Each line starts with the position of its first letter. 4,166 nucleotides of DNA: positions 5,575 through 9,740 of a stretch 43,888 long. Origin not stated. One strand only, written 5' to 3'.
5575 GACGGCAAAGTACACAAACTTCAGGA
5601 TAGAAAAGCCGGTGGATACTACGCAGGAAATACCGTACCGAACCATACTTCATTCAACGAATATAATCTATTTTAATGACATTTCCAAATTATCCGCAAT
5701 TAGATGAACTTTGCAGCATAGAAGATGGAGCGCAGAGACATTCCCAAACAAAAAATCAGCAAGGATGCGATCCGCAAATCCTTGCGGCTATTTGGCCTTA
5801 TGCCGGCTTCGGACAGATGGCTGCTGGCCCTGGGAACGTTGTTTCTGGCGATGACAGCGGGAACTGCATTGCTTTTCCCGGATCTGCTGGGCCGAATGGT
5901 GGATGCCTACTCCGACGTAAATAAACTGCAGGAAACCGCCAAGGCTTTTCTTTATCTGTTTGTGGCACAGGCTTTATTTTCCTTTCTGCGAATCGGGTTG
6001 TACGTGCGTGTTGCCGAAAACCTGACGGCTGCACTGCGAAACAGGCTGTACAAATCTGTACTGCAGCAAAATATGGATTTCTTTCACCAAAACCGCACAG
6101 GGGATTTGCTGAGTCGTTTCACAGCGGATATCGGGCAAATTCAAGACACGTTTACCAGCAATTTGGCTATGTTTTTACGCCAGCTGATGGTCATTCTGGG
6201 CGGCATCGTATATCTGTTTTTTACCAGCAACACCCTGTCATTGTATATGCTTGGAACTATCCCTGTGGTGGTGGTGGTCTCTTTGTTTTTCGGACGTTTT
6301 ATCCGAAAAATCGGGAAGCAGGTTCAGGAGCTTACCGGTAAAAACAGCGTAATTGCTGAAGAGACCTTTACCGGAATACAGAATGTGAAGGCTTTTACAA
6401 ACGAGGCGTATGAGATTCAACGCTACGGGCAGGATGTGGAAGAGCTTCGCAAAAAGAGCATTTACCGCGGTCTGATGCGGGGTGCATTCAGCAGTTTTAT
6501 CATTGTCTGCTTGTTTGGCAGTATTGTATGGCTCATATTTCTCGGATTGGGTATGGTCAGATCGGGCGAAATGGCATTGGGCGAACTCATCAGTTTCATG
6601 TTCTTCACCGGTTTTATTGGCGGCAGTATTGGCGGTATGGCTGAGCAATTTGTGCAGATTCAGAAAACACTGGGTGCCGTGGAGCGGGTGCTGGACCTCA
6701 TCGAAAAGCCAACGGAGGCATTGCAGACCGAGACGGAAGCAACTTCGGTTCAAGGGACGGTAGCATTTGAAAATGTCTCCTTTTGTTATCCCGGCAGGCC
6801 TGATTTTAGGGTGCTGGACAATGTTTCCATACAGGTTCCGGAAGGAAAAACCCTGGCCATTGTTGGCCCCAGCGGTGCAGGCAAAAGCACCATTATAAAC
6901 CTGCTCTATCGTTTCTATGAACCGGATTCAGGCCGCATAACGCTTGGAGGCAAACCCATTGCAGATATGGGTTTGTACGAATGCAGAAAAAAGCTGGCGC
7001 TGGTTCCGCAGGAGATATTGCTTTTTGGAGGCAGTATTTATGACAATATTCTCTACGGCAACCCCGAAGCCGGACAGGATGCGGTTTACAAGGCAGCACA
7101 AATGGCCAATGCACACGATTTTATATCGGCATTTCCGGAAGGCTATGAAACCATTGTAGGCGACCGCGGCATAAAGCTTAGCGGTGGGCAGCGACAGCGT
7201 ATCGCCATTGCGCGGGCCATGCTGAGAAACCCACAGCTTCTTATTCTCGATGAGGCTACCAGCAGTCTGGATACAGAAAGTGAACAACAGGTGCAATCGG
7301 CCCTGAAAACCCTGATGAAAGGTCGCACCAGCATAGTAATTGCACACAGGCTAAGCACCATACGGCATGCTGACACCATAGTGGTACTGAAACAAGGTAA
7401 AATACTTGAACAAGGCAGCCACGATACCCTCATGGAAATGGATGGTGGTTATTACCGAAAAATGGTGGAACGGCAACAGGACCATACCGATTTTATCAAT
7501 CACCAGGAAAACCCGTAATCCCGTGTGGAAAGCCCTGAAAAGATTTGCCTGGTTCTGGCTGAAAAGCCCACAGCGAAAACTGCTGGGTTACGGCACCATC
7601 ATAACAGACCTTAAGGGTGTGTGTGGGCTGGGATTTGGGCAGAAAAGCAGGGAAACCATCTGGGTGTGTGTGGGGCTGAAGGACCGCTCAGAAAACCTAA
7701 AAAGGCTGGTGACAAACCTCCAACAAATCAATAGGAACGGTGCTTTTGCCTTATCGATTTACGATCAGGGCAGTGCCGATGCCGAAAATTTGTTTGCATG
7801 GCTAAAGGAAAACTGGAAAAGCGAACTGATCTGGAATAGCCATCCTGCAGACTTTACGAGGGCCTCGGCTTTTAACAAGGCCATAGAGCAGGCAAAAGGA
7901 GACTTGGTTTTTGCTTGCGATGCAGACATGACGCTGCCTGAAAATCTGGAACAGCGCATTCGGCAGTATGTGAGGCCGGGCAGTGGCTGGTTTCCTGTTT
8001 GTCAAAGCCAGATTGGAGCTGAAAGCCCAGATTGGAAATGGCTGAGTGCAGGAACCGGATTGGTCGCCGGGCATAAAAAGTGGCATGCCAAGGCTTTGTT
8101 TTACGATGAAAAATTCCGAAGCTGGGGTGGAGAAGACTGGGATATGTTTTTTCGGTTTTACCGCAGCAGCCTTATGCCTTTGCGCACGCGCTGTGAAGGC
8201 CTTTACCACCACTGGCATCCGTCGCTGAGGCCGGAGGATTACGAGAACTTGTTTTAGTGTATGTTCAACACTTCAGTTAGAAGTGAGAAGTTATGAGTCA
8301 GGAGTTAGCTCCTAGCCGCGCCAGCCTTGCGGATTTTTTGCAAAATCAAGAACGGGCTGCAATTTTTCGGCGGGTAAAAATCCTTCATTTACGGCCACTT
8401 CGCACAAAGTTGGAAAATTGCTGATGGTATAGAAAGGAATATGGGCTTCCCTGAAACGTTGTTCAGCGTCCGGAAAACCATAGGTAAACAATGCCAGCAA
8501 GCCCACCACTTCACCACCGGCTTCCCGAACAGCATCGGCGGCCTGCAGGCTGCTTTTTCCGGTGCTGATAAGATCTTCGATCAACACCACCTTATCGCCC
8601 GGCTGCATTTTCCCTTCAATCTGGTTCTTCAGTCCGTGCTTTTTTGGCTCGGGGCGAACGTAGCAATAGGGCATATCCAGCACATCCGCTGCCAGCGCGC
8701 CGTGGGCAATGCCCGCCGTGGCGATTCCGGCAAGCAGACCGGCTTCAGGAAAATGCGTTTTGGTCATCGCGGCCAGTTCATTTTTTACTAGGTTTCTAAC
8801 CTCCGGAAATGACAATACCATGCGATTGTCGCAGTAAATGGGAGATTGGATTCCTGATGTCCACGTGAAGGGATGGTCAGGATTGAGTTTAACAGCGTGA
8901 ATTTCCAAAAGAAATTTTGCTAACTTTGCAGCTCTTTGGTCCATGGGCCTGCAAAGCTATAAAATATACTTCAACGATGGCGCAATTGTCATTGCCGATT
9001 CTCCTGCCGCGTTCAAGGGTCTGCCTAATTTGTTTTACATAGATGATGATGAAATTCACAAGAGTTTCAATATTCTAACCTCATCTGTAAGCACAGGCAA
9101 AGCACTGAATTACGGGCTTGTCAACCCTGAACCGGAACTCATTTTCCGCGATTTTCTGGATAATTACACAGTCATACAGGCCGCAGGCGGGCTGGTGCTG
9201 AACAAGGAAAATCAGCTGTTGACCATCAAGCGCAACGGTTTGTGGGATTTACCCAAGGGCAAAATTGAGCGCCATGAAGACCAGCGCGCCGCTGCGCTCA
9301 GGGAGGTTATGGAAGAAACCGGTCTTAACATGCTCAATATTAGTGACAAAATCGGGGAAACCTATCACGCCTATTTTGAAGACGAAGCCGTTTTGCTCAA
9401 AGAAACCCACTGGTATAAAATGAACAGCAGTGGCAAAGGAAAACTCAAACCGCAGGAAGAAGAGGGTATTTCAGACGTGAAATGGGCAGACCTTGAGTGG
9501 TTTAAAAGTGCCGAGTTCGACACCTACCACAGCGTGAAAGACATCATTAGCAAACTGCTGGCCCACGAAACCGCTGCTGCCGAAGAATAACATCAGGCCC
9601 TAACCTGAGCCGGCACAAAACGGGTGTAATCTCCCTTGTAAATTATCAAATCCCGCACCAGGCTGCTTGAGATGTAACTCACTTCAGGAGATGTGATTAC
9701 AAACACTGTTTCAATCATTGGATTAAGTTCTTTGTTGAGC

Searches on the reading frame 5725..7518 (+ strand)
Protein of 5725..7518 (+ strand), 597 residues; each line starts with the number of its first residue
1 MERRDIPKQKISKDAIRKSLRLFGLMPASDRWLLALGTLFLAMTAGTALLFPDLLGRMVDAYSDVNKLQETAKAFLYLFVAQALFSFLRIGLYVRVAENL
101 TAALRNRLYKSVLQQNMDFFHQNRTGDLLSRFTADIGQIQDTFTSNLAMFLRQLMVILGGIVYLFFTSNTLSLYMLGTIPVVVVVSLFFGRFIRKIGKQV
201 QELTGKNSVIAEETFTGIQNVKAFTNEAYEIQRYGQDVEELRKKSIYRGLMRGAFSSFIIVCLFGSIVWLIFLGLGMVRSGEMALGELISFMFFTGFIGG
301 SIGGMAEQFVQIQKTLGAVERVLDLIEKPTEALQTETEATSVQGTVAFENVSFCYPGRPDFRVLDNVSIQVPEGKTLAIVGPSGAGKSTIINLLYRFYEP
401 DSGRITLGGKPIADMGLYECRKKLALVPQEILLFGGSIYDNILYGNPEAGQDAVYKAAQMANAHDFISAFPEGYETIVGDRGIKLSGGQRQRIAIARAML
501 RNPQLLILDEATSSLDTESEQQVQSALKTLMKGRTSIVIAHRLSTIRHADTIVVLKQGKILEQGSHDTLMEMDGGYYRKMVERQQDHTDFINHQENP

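Call 58: search_protein_families(library=pfam, proteins=[window:5725-7518:+], max_evalue=0.001)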
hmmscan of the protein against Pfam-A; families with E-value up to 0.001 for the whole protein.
window:5725-7518:+ (597 aa): 6 families
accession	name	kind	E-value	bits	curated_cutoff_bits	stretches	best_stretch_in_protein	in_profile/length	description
PF00664.28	ABC_membrane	-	4.6e-55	187.7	28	1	35-299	2-271/274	ABC transporter transmembrane region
PF00005.33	ABC_tran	-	1.5e-33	116.7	25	1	364-513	1-137/137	ABC transporter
PF02463.25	SMC_N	-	9.6e-09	35.4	40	1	484-556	136-212/220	RecF/RecN/SMC N terminal domain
PF13401.12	AAA_22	-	0.00069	20.4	27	0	376-519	7-97/130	AAA domain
PF03193.22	RsgA_GTPase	-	0.00072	19.9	30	0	373-395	105-127/174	RsgA GTPase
PF13555.12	AAA_29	-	0.00095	19.3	27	0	365-391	13-39/61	P-loop containing region of AAA domain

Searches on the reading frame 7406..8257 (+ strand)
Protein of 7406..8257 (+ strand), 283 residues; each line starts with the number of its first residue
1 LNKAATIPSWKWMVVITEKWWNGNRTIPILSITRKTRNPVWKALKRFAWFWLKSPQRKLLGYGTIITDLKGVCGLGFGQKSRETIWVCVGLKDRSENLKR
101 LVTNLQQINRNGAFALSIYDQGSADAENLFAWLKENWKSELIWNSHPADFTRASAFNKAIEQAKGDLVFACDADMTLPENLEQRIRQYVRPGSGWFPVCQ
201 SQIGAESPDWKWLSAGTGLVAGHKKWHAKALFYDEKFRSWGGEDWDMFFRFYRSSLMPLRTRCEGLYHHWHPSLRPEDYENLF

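Call 82: search_protein_families(library=pfam, proteins=[window:7406-8257:+], max_evalue=0.1)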
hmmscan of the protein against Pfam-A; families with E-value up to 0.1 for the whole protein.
window:7406-8257:+ (283 aa): 4 families
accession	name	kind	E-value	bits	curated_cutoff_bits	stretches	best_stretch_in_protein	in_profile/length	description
PF10111.15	Glyco_tranf_2_2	-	1.4e-06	28.5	27.3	1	87-176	4-93/276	Glycosyltransferase like family 2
PF05679.22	CHGN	-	4.6e-06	26.1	23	1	80-193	256-383/512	Chondroitin N-acetylgalactosaminyltransferase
PF00535.33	Glycos_transf_2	-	2.1e-05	25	23.3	1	88-193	3-108/168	Glycosyl transferase family 2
PF02709.20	Glyco_transf_7C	-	2.7e-05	24.1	23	1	218-263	22-67/78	N-terminal domain of galactosyltransferase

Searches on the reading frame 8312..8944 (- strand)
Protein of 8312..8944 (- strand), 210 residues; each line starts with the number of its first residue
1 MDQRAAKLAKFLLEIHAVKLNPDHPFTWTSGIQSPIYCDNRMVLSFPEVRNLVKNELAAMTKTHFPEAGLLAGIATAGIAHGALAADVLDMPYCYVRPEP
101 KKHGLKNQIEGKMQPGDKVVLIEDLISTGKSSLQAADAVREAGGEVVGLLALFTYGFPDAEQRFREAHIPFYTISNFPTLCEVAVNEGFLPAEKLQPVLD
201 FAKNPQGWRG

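Call 82: search_protein_families(library=pfam, proteins=[window:8312-8944:-], max_evalue=0.1)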
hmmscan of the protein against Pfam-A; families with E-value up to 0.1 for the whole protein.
window:8312-8944:- (210 aa): 2 families
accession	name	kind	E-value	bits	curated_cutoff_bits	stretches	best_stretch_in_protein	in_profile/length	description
PF00156.33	Pribosyltran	-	1.9e-07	31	26.3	1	71-153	33-124/158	Phosphoribosyl transferase domain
PF15609.12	PRTase_2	-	0.016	15.2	28.8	0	103-142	106-145/188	Phosphoribosyl transferase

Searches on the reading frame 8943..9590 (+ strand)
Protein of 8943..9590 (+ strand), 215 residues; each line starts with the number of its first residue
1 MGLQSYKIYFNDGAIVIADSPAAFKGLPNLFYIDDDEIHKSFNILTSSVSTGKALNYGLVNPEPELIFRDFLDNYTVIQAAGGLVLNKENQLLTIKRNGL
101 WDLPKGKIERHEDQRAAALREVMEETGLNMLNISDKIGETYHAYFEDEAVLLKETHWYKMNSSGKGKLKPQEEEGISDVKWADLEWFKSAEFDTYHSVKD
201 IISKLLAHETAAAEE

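Call 82: search_protein_families(library=pfam, proteins=[window:8943-9590:+], max_evalue=0.1)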
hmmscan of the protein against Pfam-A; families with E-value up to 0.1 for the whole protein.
window:8943-9590:+ (215 aa): 2 families
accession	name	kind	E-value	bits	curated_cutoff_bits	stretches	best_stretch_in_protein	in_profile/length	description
PF00293.34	NUDIX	-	2.7e-19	69.9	21.1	1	80-189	5-120/134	NUDIX domain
PF14815.12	NUDIX_4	-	0.0029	17.8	35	1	98-192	24-98/113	NUDIX domain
